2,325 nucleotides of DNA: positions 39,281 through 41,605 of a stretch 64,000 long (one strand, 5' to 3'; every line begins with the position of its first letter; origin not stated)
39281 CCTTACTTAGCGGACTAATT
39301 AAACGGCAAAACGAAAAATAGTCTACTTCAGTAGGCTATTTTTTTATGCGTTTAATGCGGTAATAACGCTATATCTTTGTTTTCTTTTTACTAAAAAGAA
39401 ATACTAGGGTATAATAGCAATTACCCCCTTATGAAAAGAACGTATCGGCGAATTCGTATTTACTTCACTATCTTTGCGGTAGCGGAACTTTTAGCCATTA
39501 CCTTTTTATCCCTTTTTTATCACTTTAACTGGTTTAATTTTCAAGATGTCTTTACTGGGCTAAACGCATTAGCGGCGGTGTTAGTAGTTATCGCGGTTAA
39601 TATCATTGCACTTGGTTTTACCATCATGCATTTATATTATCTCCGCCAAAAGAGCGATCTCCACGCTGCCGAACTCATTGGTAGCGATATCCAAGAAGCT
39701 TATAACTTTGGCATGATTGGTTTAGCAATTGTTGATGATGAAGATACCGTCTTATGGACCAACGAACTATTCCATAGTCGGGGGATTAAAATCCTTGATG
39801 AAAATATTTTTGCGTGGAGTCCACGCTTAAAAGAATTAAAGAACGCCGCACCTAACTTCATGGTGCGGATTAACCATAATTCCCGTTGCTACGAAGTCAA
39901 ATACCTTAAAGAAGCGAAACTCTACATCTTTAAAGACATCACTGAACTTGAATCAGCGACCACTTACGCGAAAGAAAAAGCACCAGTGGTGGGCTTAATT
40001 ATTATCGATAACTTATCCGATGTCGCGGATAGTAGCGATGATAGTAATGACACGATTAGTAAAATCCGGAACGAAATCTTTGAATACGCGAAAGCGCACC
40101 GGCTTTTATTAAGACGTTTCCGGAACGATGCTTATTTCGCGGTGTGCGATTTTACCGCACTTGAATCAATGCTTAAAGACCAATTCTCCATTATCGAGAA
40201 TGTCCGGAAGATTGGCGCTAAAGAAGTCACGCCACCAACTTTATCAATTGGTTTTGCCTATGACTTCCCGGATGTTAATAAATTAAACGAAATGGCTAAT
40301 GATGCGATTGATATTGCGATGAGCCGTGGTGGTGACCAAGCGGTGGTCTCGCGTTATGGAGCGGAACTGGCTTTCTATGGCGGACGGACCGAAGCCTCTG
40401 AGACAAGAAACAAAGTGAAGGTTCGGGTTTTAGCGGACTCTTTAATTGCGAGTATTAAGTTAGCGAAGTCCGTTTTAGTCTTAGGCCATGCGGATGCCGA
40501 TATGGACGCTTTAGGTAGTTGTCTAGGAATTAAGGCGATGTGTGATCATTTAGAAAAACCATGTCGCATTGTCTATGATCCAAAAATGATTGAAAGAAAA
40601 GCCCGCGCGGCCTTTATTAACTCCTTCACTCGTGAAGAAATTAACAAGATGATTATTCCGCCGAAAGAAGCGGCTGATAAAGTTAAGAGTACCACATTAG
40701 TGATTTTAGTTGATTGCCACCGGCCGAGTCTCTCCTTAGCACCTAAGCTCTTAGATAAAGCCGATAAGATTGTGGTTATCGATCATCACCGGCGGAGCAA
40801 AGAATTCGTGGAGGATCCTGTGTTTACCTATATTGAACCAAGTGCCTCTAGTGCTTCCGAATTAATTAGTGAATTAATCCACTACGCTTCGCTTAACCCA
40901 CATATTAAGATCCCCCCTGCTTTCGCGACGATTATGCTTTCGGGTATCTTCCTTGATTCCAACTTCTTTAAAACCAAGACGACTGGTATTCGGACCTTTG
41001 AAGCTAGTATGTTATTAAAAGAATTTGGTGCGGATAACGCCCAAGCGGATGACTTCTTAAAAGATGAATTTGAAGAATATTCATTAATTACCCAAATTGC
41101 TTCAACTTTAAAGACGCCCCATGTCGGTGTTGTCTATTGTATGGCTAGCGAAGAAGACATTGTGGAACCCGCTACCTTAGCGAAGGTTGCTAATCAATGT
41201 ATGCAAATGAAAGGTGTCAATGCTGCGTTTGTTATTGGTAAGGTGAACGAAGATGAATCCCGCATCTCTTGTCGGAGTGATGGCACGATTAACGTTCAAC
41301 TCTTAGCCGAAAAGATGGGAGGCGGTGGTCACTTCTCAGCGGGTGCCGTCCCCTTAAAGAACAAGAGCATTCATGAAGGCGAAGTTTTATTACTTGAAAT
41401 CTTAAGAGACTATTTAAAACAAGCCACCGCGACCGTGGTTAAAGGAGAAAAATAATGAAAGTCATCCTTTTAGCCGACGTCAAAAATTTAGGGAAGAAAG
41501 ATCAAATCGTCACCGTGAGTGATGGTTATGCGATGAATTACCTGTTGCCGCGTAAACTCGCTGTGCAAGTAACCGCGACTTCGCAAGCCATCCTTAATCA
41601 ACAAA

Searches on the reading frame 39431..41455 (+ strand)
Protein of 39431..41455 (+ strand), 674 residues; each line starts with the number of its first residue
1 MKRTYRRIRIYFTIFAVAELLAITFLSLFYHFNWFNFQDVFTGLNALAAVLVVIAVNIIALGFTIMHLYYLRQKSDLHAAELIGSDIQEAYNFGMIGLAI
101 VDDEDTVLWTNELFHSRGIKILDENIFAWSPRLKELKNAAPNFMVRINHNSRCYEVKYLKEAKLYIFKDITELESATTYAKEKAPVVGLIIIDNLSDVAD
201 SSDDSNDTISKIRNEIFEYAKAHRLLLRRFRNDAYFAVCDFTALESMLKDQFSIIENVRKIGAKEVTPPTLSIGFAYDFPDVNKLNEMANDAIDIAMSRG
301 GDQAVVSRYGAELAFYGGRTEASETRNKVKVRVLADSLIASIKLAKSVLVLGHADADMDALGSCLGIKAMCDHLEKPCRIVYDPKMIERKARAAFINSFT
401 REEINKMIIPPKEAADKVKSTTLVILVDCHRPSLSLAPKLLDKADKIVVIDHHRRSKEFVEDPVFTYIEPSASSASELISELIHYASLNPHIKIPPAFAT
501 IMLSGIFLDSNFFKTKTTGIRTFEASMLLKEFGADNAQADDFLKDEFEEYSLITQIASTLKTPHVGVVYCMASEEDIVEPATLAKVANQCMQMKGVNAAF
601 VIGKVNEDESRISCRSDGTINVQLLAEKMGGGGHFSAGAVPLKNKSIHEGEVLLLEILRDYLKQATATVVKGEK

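Call 68: search_protein_families(library=pfam, proteins=[window:39431-41455:+], max_evalue=0.001)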
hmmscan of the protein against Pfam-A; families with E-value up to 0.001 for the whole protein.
window:39431-41455:+ (674 aa): 3 families
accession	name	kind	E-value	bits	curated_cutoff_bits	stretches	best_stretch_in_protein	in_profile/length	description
PF01368.27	DHH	-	1.6e-24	87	28.1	1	348-506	2-125/125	DHH family, N-terminal domain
PF24898.2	GGDEF_GdpP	-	3.8e-24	85.8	30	1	190-310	1-122/126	Cyclic-di-AMP phosphodiesterase GdpP-like, GGDEF domain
PF02272.25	DHHA1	-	2.3e-10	41.2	25.9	1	571-648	8-86/102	DHHA1 domain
